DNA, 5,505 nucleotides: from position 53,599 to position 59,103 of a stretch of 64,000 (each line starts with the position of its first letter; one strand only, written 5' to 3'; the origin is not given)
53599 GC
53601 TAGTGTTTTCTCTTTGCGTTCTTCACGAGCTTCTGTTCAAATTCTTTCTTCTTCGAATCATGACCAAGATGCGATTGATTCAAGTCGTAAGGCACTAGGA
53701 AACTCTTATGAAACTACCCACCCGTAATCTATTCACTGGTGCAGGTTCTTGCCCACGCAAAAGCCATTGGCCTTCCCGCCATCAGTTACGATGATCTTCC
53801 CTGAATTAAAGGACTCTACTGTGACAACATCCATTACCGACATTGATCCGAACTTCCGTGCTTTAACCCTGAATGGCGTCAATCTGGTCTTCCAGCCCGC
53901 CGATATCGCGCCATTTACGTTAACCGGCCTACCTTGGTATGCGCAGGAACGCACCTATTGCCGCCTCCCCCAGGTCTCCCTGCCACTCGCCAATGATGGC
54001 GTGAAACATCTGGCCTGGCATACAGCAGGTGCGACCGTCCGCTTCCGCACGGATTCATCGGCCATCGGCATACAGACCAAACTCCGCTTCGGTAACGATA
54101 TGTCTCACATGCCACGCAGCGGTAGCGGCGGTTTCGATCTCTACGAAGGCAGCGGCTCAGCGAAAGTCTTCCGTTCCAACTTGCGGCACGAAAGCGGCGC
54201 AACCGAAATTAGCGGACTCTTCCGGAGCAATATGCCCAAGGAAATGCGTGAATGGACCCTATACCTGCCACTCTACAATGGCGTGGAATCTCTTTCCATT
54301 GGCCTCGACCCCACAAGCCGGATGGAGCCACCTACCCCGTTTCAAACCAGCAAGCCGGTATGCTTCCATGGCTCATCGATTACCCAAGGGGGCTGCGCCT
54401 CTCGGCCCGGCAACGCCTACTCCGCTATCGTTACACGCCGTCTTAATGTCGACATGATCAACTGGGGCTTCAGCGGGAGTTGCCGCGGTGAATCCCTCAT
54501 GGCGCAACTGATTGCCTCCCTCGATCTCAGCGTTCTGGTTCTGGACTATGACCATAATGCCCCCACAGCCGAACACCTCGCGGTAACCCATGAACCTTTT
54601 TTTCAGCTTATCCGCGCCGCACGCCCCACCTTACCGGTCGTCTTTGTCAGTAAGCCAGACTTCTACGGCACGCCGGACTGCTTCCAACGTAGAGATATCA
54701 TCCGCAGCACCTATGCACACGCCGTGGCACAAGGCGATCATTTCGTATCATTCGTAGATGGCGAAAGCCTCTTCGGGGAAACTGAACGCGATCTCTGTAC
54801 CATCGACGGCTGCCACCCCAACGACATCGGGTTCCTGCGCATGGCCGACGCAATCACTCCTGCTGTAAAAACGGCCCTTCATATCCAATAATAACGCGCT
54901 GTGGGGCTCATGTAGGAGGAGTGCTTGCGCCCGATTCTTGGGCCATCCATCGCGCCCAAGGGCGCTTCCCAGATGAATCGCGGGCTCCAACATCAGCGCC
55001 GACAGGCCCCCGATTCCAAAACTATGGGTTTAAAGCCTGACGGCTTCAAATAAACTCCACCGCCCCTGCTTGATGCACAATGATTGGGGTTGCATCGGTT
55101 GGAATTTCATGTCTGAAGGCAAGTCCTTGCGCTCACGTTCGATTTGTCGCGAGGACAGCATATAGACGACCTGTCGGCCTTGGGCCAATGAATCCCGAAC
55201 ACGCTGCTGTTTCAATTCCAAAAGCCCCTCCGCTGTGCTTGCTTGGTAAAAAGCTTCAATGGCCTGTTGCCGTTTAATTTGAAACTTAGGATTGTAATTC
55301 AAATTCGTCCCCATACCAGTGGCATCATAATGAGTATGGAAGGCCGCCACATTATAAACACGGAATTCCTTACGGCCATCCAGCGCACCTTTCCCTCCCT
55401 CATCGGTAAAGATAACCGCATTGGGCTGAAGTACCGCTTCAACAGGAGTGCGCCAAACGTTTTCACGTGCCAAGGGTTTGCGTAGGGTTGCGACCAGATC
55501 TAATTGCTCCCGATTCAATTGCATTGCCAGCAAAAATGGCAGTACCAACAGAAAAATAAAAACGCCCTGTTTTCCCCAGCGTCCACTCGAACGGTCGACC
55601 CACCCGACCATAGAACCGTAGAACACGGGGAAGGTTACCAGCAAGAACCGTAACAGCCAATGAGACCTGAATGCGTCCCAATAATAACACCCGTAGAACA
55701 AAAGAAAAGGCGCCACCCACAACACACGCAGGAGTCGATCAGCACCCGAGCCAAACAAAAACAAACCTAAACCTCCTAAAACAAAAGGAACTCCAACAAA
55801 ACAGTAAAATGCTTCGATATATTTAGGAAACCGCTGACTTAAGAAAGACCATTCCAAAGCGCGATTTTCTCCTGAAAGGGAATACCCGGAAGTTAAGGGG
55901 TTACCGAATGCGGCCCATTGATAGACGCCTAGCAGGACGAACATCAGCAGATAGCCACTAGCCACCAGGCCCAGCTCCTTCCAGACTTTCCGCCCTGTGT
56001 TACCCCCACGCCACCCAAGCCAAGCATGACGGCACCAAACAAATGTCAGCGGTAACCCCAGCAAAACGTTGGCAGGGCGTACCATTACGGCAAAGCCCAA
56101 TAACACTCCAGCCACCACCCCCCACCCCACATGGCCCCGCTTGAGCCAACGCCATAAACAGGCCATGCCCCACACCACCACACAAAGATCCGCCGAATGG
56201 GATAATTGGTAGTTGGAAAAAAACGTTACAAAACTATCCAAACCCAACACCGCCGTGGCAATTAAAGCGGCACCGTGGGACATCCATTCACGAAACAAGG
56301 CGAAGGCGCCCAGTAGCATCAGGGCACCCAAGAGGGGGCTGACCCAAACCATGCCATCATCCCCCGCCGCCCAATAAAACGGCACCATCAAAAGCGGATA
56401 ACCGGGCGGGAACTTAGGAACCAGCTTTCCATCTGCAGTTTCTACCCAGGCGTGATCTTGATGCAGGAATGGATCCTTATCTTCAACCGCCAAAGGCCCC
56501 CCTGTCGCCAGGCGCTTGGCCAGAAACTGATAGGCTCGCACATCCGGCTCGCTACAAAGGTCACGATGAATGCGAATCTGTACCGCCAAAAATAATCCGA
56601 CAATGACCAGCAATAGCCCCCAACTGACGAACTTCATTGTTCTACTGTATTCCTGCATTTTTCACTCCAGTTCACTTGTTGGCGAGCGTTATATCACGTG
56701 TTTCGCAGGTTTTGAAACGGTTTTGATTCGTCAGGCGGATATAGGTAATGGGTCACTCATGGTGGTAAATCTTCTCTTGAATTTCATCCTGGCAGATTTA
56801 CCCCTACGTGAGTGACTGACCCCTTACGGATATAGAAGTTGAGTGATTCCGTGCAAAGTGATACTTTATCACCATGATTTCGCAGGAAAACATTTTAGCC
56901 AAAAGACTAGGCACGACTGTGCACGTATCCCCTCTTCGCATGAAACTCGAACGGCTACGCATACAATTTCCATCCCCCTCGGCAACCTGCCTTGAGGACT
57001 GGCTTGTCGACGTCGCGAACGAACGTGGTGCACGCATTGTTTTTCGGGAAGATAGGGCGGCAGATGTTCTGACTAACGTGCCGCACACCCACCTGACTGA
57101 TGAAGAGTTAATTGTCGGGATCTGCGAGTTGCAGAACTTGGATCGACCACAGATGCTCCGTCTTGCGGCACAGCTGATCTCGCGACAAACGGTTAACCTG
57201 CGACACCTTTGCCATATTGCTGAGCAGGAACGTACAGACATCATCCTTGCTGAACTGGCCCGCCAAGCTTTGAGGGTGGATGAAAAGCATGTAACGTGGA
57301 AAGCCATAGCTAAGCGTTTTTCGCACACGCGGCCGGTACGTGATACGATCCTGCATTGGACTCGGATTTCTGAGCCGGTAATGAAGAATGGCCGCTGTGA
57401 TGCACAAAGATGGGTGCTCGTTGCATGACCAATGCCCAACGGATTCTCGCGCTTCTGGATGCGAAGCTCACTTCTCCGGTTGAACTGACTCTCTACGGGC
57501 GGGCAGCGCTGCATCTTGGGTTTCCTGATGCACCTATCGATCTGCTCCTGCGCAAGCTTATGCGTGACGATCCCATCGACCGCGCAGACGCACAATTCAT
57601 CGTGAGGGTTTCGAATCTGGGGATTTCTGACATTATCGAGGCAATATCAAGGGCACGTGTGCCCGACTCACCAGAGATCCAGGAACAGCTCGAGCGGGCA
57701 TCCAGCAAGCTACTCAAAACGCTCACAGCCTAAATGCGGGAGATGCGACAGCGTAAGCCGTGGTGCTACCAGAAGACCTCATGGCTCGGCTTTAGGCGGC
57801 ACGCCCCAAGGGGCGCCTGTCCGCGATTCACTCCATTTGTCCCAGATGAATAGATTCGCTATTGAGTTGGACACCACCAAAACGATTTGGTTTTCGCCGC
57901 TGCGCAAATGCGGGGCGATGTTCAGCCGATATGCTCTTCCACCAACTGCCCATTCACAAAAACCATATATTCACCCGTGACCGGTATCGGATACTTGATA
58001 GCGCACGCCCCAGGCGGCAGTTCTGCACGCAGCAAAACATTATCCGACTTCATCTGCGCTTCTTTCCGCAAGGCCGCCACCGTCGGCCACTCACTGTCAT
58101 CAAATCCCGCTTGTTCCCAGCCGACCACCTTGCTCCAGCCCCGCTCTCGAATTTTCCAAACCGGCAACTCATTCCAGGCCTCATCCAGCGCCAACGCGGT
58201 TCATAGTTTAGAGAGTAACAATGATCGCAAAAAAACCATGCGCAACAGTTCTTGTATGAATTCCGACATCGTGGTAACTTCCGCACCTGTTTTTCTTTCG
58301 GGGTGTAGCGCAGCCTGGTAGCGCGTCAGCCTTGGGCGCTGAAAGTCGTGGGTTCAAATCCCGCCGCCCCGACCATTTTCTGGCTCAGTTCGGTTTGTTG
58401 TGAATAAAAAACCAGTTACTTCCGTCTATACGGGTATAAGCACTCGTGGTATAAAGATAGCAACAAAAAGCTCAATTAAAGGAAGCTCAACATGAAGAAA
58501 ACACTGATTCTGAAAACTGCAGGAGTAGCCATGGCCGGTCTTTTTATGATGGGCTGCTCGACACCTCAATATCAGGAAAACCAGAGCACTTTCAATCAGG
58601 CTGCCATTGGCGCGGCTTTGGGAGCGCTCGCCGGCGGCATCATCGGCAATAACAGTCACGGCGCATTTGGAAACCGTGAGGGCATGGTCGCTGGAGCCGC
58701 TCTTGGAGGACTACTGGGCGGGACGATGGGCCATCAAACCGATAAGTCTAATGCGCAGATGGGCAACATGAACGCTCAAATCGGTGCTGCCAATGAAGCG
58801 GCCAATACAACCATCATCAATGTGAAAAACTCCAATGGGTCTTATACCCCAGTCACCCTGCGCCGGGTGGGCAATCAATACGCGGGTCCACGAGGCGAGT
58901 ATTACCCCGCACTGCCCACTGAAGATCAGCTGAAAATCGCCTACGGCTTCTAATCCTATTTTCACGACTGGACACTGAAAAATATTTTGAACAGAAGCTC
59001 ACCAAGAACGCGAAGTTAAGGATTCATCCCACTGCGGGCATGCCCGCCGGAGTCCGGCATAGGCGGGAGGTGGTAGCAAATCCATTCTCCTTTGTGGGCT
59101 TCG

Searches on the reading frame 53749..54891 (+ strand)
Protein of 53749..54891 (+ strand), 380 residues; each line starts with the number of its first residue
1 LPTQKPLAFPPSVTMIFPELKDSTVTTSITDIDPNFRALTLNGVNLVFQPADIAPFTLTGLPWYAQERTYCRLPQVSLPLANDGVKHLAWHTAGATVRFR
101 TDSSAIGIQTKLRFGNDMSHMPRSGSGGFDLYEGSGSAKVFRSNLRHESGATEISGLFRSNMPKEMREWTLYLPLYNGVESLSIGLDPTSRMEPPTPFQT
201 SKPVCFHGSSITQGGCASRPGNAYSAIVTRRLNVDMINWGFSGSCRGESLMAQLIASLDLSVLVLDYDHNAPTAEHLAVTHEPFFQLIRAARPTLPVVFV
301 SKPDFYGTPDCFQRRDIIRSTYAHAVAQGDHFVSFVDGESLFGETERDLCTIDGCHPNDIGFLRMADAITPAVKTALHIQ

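Call 32: search_protein_families(library=pfam, proteins=[window:53749-54891:+], max_evalue=0.001)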
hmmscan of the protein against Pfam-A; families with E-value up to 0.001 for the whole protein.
window:53749-54891:+ (380 aa): 3 families
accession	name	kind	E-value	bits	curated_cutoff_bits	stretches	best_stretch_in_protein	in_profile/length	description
PF14606.12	Lipase_GDSL_3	-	9.2e-32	111.2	27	1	202-373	2-177/178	GDSL-like Lipase/Acylhydrolase family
PF14607.12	GxDLY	-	3.6e-30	105.1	27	1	54-190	7-144/146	N-terminus of Esterase_SGNH_hydro-type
PF13472.12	Lipase_GDSL_2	-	3.7e-08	34.5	32.9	1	206-361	1-175/178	GDSL-like Lipase/Acylhydrolase family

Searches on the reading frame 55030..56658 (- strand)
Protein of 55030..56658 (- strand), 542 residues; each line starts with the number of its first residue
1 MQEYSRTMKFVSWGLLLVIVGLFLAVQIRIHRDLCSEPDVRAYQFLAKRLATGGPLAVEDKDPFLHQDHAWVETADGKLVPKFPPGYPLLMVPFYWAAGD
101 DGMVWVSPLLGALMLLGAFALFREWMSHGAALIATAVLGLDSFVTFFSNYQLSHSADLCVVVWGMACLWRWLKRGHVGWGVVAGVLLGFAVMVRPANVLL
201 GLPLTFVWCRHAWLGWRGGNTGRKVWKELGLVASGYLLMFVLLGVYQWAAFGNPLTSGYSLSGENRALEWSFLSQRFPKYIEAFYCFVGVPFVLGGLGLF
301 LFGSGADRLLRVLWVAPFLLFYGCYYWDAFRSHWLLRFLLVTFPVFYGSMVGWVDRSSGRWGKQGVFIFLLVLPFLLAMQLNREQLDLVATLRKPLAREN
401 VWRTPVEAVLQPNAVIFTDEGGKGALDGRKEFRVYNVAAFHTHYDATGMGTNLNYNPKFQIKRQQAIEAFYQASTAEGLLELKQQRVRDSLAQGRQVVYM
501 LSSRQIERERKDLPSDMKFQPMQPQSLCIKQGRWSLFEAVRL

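Call 32: search_protein_families(library=pfam, proteins=[window:55030-56658:-], max_evalue=0.001)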
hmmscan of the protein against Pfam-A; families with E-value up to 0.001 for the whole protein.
window:55030-56658:- (542 aa): 2 families
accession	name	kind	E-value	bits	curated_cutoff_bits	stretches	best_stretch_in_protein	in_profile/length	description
PF13231.12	PMT_2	-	1.4e-07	32.3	26.1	1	100-213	21-128/160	Dolichyl-phosphate-mannose-protein mannosyltransferase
PF02366.24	PMT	-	0.00043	20.3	22.7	1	105-216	87-204/245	Dolichyl-phosphate-mannose-protein mannosyltransferase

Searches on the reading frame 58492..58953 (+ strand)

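Call 32: search_protein_families(library=pfam, proteins=[window:58492-58953:+], max_evalue=0.001)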
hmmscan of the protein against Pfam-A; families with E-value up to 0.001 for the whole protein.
window:58492-58953:+ (153 aa): 3 families
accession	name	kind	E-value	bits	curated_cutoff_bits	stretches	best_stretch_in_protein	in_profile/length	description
PF13488.11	Gly-zipper_Omp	-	6.8e-07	29.5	25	1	39-85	1-44/46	Glycine zipper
PF13441.11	Gly-zipper_YMGG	-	1.3e-06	28.5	28.9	1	31-81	1-44/45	YMGG-like Gly-zipper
PF05433.20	Rick_17kDa_Anti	-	5.6e-06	26.6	24.2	1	39-80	1-43/43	Glycine zipper 2TM domain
